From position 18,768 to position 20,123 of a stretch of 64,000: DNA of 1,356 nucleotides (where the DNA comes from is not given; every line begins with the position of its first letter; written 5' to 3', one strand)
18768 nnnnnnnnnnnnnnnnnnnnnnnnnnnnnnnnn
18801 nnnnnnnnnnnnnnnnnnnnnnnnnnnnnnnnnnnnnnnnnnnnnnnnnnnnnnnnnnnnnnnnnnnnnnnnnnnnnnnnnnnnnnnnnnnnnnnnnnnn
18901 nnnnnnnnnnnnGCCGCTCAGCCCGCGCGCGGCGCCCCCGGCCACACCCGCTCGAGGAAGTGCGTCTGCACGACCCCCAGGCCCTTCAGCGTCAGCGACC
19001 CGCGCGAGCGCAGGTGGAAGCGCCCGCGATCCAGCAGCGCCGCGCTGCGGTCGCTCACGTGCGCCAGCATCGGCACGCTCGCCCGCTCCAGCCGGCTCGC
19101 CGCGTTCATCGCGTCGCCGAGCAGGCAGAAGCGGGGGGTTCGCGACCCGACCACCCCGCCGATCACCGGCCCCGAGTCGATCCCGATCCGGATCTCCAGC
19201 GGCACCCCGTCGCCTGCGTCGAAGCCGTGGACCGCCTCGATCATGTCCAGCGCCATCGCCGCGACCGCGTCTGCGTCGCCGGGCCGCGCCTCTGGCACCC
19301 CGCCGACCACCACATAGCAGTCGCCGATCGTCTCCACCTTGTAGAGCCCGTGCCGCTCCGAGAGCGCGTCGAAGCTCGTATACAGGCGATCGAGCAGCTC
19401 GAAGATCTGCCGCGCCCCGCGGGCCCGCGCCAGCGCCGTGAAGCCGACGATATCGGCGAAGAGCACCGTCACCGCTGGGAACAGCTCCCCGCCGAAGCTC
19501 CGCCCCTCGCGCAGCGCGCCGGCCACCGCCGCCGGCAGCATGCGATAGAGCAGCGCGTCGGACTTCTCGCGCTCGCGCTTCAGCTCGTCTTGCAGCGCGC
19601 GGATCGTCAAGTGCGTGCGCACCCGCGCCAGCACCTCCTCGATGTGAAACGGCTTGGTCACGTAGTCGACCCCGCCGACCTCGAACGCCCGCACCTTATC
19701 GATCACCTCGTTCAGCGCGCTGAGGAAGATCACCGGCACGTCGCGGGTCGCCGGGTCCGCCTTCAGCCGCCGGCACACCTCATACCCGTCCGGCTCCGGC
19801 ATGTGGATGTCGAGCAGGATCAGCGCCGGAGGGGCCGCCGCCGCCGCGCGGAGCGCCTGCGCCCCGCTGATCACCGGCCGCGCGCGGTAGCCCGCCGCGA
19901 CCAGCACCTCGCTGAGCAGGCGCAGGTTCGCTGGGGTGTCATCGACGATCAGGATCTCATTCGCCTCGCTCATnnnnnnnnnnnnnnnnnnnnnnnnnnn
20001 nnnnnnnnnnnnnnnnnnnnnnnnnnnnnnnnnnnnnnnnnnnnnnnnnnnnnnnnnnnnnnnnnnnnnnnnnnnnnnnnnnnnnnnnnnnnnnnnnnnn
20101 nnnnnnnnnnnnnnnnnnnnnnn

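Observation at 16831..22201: Self-contained cyclic-nucleotide signalling module: hybrid histidine kinase, REC-cyclase, and a Ser/Thr kinase with cNMP-binding domain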

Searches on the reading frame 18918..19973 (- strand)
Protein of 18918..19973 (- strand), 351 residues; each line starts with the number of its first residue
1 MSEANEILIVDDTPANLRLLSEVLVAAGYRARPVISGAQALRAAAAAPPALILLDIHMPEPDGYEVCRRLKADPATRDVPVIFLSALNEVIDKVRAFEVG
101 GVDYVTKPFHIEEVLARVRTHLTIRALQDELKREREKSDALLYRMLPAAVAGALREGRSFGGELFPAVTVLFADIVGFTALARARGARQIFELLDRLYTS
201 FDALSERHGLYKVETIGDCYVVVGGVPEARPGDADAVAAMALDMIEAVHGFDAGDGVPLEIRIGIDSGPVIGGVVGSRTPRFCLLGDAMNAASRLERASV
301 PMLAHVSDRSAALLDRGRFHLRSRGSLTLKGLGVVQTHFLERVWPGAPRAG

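Call 4: search_protein_families(library=pfam, proteins=[window:18918-19973:-], max_evalue=0.01)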
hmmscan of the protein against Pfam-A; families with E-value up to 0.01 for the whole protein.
window:18918-19973:- (351 aa): 3 families
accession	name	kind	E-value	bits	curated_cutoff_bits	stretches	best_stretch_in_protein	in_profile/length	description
PF00211.25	Guanylate_cyc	-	5.1e-50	170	21.9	1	165-341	6-182/183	Adenylate and Guanylate cyclase catalytic domain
PF00072.30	Response_reg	-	2.9e-25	89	30.2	1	7-119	1-111/111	Response regulator receiver domain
PF07701.20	HNOBA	-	0.00073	19.5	23.4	1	125-154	187-216/216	Heme NO binding associated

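Call 15: find_homologous_proteins(query=window:18918-19973:-, max_evalue=1e-10)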
Query window:18918-19973:- (351 aa): 6839 proteins with E <= 1e-10 among 8000 candidates; the best 120 are listed.
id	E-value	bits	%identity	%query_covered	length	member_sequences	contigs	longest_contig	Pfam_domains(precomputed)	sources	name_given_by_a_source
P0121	1.2e-223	760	100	100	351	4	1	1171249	PF00211.26,PF00072.31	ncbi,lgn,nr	ncbi:MAG: response regulator [Nannocystis sp.]|nr:response regulator [Nannocystis sp.]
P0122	6.7e-157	540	75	96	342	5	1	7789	PF00211.26,PF00072.31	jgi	-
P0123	2.9e-152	525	73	96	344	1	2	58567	PF00211.26,PF00072.31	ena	-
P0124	1.8e-135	470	47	95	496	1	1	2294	PF00211.26,PF00072.31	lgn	-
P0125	3.7e-133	462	48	95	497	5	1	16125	PF00211.26,PF00072.31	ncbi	-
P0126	3.6e-132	459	46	95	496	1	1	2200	PF00211.26,PF00072.31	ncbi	-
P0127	8.5e-132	458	48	95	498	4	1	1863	PF00211.26,PF00072.31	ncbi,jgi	jgi:PleD family two-component response regulator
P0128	1.8e-131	457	47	95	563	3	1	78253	PF00211.26,PF00072.31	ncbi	ncbi:MAG: hypothetical protein Fur006_24270 [Coleofasciculaceae cyanobacterium]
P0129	2.8e-131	456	46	95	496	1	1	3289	PF23198.2,PF00211.26,PF00072.31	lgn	-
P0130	3.9e-131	455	47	95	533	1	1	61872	PF00211.26,PF00072.31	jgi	jgi:adenylate cyclase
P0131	5.9e-130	452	61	96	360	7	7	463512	PF07701.21,PF00211.26,PF00072.31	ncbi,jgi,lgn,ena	jgi:adenylate cyclase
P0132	2.1e-129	450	47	95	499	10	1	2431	PF00211.26,PF00072.31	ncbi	-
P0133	1.2e-128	447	61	96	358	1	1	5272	PF07701.21,PF00211.26,PF00072.31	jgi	jgi:adenylate cyclase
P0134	2.2e-127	443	60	96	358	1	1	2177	PF07701.21,PF00211.26,PF00072.31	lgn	-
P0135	2.4e-127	443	60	96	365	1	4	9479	PF07701.21,PF00211.26,PF00072.31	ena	-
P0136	3.2e-127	443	60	96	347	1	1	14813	PF07701.21,PF00211.26,PF00072.31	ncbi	-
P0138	8.7e-127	441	62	97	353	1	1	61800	PF00211.26,PF00072.31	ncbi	ncbi:MAG: adenylate/guanylate cyclase domain-containing protein [Nannocystaceae bacterium]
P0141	3.0e-126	439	59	99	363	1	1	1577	PF07701.21,PF00211.26,PF00072.31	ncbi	-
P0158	1.1e-119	418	56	96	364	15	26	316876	PF07701.21,PF00211.26,PF00072.31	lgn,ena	-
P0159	1.1e-119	418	56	96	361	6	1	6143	PF07701.21,PF00211.26,PF00072.31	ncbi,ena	ncbi:MAG TPA: adenylate/guanylate cyclase domain-containing protein [Nannocystis sp.]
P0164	3.9e-116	406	55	96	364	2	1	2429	PF07701.21,PF00211.26,PF00072.31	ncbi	-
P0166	1.8e-113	397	57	96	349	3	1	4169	PF00211.26,PF00072.31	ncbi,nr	ncbi:MAG: response regulator [Myxococcales bacterium]|nr:response regulator [Myxococcales bacterium]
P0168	7.4e-110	385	53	96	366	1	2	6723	PF07701.21,PF00211.26,PF00072.31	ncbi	-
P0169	2.9e-106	374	56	96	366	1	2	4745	PF00211.26,PF00072.31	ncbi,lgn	-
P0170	6.2e-105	369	54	96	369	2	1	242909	PF00211.26,PF00072.31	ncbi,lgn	-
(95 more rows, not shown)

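Call 16: search_solved_structures(query=window:18918-19973:-, max_evalue=1e-10, show_alignments=5)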
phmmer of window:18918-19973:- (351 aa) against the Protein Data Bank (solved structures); distinct sequences matched with E-value up to 1e-10: 114 (the best 60 are shown).
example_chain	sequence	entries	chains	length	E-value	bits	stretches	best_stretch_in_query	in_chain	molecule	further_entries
9bcv_A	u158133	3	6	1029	8.1e-48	166.7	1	132-340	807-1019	Atrial natriuretic peptide receptor 1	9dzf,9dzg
9dzh_A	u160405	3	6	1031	8.1e-48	166.7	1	132-340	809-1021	Atrial natriuretic peptide receptor 1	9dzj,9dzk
9bcl_A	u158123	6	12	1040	8.2e-48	166.7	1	132-340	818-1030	Atrial natriuretic peptide receptor 1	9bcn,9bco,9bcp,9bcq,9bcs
4p2f_A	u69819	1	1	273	3e-44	154.9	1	128-340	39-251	Adenylate cyclase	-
8fx4_D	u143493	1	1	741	8.7e-44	153.4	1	121-340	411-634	Guanylyl cyclase C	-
4p2x_A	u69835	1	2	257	2.2e-43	152.1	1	128-340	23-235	Adenylate cyclase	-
7yz9_A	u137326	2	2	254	3e-43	151.7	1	129-340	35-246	Adenylate cyclase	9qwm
4p2m_A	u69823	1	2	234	5.3e-43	150.8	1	131-340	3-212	Adenylate cyclase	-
7yzi_A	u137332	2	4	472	1.5e-42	149.4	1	130-340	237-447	Adenylate cyclase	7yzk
9u3p_A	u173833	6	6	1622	3.3e-42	148.2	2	151-323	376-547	Adenylate cyclase type 9,Protein M2-1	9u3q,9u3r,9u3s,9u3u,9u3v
7pd4_A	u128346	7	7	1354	4.2e-42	147.9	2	150-322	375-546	Adenylate cyclase 9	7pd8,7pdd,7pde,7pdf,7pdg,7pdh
6r4o_A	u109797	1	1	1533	5.1e-42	147.6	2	151-322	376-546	Adenylate cyclase 9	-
6r3q_A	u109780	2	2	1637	7.2e-42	147.1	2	151-322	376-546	Adenylate cyclase 9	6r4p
8buz_A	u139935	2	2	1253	1e-41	146.6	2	166-312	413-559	Adenylate cyclase type 8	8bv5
5o5k_A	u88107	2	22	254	1.2e-41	146.4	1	130-340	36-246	Adenylate cyclase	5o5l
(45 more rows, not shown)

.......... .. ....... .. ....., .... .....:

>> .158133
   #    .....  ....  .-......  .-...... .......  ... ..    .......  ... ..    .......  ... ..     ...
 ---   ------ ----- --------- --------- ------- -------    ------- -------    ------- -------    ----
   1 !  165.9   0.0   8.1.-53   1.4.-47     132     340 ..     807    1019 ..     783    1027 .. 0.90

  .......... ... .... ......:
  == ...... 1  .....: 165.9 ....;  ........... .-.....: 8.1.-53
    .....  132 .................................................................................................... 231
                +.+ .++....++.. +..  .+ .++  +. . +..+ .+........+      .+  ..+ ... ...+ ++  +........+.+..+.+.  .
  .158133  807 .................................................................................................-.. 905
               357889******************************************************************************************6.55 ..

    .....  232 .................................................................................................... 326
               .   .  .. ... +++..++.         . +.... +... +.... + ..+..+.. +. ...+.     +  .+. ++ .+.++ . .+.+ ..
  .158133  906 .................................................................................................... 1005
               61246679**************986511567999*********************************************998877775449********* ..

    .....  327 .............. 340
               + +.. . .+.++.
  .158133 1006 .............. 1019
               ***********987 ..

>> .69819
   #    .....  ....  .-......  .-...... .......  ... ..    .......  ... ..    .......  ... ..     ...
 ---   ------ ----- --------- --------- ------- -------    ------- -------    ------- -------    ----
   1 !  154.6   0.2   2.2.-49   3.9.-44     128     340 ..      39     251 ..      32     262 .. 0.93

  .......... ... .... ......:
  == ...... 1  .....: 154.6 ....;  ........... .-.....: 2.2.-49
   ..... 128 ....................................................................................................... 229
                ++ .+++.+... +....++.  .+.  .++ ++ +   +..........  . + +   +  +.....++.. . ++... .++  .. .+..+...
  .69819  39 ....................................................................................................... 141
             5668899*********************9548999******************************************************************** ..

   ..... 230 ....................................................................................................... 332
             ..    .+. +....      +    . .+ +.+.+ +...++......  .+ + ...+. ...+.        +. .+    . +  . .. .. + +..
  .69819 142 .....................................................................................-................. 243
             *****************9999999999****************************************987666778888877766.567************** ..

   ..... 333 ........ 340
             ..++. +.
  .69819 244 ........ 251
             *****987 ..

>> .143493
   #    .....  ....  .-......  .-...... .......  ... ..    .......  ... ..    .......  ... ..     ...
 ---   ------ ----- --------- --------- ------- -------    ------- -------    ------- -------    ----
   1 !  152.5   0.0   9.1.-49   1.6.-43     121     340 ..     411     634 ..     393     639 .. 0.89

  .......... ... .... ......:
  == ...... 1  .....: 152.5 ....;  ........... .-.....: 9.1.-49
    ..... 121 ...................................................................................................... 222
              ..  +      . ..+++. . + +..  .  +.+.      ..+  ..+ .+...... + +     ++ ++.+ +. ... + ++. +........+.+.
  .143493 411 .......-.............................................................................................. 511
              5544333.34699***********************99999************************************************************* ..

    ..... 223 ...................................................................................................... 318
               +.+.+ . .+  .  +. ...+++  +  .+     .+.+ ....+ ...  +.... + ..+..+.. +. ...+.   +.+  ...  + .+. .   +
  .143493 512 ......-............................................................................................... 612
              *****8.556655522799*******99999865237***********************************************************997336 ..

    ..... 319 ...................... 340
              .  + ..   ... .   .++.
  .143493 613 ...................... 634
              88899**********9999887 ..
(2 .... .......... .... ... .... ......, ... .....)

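Call 17: find_encoding_contigs(protein=P0131, flank=10000, max_places=3)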
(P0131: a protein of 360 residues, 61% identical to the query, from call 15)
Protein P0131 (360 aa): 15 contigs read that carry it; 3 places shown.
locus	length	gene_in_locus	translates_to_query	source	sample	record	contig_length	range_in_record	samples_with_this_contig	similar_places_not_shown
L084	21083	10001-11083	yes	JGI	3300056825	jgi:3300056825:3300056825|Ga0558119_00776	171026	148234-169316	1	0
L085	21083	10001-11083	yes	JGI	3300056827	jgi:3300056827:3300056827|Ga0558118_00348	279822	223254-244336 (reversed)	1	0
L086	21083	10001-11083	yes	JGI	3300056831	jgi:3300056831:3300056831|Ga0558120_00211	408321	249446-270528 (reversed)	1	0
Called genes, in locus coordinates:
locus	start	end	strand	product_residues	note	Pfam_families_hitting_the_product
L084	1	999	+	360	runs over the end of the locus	-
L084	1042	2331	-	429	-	PF00092:VWA (weak)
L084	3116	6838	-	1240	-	PF02128:Peptidase_M36, PF02225:PA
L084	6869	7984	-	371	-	PF01073:3Beta_HSD (weak), PF01370:Epimerase, PF04321:RmlD_sub_bind (faint), PF07993:NAD_binding_4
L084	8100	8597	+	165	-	PF05241:EBP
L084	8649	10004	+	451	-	PF00512:HisKA, PF00072:Response_reg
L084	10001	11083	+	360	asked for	PF00072:Response_reg, PF07701:HNOBA, PF00211:Guanylate_cyc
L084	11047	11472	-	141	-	-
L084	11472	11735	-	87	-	-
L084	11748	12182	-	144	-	PF00472:RF-1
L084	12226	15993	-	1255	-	PF00069:Pkinase, PF07714:PK_Tyr_Ser-Thr, PF03109:ABC1 (weak), PF13191:AAA_16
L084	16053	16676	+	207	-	PF07638:Sigma70_ECF, PF04542:Sigma70_r2, PF08281:Sigma70_r4_2, PF04545:Sigma70_r4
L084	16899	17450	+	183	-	PF00196:GerE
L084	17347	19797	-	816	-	PF01694:Rhomboid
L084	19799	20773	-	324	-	PF03255:ACCA, PF01039:Carboxyl_trans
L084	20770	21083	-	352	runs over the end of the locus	PF01745:IPT (weak), PF01715:IPPT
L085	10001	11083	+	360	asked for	PF00072:Response_reg, PF07701:HNOBA, PF00211:Guanylate_cyc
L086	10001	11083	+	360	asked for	PF00072:Response_reg, PF07701:HNOBA, PF00211:Guanylate_cyc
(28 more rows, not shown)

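Call 18: find_encoding_contigs(protein=P0138, flank=10000, max_places=2)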
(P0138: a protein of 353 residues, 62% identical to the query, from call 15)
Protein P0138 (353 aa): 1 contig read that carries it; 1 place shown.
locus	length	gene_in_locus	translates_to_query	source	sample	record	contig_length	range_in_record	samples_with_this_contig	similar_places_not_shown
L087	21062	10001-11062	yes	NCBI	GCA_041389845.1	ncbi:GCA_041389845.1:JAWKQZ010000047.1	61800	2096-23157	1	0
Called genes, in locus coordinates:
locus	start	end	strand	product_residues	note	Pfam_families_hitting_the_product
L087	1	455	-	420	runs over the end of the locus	PF02321:OEP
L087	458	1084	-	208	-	PF01545:Cation_efflux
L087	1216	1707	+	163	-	PF13411:MerR_1, PF00376:MerR, PF09278:MerR-DNA-bind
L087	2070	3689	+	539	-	-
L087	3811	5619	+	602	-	-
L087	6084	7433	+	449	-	PF00278:Orn_DAP_Arg_deC, PF01168:Ala_racemase_N, PF02784:Orn_Arg_deC_N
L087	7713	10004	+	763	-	PF13188:PAS_8 (faint), PF08447:PAS_3 (faint), PF00989:PAS (weak), PF08448:PAS_4, PF13426:PAS_9, PF00512:HisKA, PF02518:HATPase_c, PF00072:Response_reg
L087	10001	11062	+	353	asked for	PF00072:Response_reg, PF00211:Guanylate_cyc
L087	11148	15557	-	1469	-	PF00069:Pkinase, PF07714:PK_Tyr_Ser-Thr, PF01839:FG-GAP (faint), PF13517:FG-GAP_3 (faint)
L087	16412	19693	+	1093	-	PF00533:BRCT (weak)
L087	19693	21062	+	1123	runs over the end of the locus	PF00400:WD40 (faint), PF23381:Beta-prop_IFT122_1st (weak), PF23414:Beta-prop_EML_2 (faint), PF25173:Beta-prop_WDR3_1st (weak), PF23409:Beta-prop_EML (faint), PF02985:HEAT (faint), PF13646:HEAT_2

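Call 19: find_encoding_contigs(protein=P0158, flank=10000, max_places=2)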
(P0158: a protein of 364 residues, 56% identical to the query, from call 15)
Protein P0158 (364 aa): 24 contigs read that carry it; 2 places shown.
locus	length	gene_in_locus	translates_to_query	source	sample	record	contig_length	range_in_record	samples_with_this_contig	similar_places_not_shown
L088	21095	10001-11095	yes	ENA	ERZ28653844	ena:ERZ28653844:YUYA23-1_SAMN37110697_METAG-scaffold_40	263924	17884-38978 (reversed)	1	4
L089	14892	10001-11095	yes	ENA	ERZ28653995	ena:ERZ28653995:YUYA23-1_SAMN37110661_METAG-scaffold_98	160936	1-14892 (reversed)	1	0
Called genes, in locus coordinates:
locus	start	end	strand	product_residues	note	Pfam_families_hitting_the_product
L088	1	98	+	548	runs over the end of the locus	PF13522:GATase_6, PF13537:GATase_7, PF12481:DUF3700 (weak), PF00733:Asn_synthase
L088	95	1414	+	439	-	PF00155:Aminotran_1_2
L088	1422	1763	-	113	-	PF02656:DUF202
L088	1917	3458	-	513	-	PF00890:FAD_binding_2 (weak), PF01266:DAO (faint), PF12831:FAD_oxidored (faint), PF01593:Amino_oxidase, PF13450:NAD_binding_8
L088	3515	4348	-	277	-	PF13385:Laminin_G_3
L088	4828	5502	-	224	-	PF10013:DUF2256, PF11625:DUF3253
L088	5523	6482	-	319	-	-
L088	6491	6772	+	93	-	-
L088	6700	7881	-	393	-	PF01073:3Beta_HSD, PF01370:Epimerase, PF07993:NAD_binding_4, PF13460:NAD_binding_10 (faint), PF04321:RmlD_sub_bind (weak)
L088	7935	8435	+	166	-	PF05241:EBP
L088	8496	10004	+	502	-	PF00512:HisKA, PF00072:Response_reg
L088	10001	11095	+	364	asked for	PF00072:Response_reg, PF07701:HNOBA (weak), PF00211:Guanylate_cyc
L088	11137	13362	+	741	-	-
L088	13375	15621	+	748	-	PF00092:VWA (faint), PF13519:VWA_2 (faint)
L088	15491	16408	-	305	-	PF04542:Sigma70_r2, PF04545:Sigma70_r4 (faint), PF08281:Sigma70_r4_2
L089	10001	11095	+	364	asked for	PF00072:Response_reg, PF07701:HNOBA (weak), PF00211:Guanylate_cyc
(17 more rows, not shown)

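Call 46: search_protein_families(library=ncbifam, proteins=[window:18918-19973:-], max_evalue=0.001)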
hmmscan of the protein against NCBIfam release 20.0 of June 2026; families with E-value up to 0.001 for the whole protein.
window:18918-19973:- (351 aa): 89 families (the best 25 are shown)
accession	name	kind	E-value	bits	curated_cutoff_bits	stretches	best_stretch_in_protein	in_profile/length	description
NF007135.0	PRK09581.1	equivalog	3e-34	118.6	474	1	6-138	4-136/457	PleD family two-component system response regulator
TIGR02154.1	PhoB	equivalog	2.2e-27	95.9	296.2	1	5-123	3-121/226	phosphate regulon transcriptional regulator PhoB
NF045944.1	ResRegRpaBCyano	equivalog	2.8e-27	95.6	330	1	8-132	1-122/229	response regulator transcription factor RpaB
NF008296.0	PRK11083.1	equivalog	4.2e-26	91.8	273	1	4-125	3-121/228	two-component system response regulator CreB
NF040689.1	MtrAB_MtrA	equivalog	8.7e-26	90.6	300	1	7-126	1-117/219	MtrAB system response regulator MtrA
NF053854.1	RespRegPhoBBctds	equivalog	1.7e-24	86.4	270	1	7-142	1-134/225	two-component system response regulator PhoB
NF007982.1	PRK10710.1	equivalog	6.6e-24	84.8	380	1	3-133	6-133/235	envelope stress response regulator BaeR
NF040534.1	resp_reg_YycF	equivalog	3.8e-23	82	340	1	6-138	2-131/231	response regulator YycF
TIGR01387.1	cztR_silR_copR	subfamily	1.1e-22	80.8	279.2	1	7-124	1-116/218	heavy metal response regulator transcription factor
NF008469.0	PRK11361.1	equivalog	3e-22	79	714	1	1-133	1-131/461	acetoacetate metabolism transcriptional regulator AtoC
NF007005.1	PRK09468.1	equivalog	1.6e-20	73.6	331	1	3-125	2-122/237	osmolarity response regulator transcription factor OmpR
NF041733.1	resp_reg_CseB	equivalog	6.5e-20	71.5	350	1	6-136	2-128/228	two-component system response regulator CseB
NF033120.0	vanR_FM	exception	9.6e-20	71.2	460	1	6-128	5-123/231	vancomycin resistance response regulator transcription factor, VanR-F/VanR-M family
NF012227.0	AdeR_RR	equivalog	2.7e-19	69.6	340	1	5-130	12-133/239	efflux system response regulator transcription factor AdeR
NF045991.1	RespRegCtrARhodob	equivalog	6.9e-19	68.5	350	1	7-120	3-114/224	response regulator transcription factor CtrA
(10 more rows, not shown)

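Call 56: list_cluster_members(proteins=[P0121, P0136, P0138, P0159, P0166, P0168, P0169, P0170, P0164, P0141])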
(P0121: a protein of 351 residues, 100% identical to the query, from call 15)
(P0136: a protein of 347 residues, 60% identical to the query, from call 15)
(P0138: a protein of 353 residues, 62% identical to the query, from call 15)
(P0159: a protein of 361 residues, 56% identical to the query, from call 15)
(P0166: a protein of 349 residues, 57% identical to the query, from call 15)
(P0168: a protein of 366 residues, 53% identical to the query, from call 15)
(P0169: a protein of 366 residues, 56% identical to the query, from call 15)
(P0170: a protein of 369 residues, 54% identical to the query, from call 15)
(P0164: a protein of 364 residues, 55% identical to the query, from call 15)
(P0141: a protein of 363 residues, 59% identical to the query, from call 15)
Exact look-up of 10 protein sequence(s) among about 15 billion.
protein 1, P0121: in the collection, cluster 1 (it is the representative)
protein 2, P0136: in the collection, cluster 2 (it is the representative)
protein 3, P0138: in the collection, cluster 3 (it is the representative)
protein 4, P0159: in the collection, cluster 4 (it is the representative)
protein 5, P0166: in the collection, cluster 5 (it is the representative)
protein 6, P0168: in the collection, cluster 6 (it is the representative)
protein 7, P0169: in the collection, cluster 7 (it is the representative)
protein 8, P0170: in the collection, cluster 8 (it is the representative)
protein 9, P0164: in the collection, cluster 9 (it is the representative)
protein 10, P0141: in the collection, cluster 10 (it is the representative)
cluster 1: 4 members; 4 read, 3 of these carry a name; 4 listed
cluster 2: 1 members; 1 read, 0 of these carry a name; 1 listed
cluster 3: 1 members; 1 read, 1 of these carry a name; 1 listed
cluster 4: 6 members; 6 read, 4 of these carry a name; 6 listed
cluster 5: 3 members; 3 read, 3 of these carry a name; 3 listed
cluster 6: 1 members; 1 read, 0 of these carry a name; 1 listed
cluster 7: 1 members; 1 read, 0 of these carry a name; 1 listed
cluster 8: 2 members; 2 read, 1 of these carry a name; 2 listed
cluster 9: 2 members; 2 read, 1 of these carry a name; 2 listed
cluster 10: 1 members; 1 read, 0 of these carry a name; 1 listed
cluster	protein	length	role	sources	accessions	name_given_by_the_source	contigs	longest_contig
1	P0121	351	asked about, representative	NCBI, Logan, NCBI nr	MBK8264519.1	MAG: response regulator [Nannocystis sp.] | response regulator [Nannocystis sp.]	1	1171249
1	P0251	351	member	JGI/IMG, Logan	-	adenylate cyclase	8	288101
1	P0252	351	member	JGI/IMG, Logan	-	adenylate cyclase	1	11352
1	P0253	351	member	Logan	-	-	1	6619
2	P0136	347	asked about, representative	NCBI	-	-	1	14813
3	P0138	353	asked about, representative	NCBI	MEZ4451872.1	MAG: adenylate/guanylate cyclase domain-containing protein [Nannocystaceae bacterium]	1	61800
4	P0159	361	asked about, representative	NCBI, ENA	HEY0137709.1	MAG TPA: adenylate/guanylate cyclase domain-containing protein [Nannocystis sp.]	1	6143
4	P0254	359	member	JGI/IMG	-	class 3 adenylate cyclase/CheY-like chemotaxis protein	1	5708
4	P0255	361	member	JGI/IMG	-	class 3 adenylate cyclase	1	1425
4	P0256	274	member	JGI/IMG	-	class 3 adenylate cyclase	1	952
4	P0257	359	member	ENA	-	-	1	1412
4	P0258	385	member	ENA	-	-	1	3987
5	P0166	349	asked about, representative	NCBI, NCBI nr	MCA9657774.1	MAG: response regulator [Myxococcales bacterium] | response regulator [Myxococcales bacterium]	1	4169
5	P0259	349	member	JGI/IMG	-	CheY-like chemotaxis protein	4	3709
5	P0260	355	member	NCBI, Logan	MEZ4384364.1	MAG: adenylate/guanylate cyclase domain-containing protein [Nannocystaceae bacterium]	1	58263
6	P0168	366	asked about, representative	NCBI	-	-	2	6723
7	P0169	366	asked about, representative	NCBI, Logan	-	-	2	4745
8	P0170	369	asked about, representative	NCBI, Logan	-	-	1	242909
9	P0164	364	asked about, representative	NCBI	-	-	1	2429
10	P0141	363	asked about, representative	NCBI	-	-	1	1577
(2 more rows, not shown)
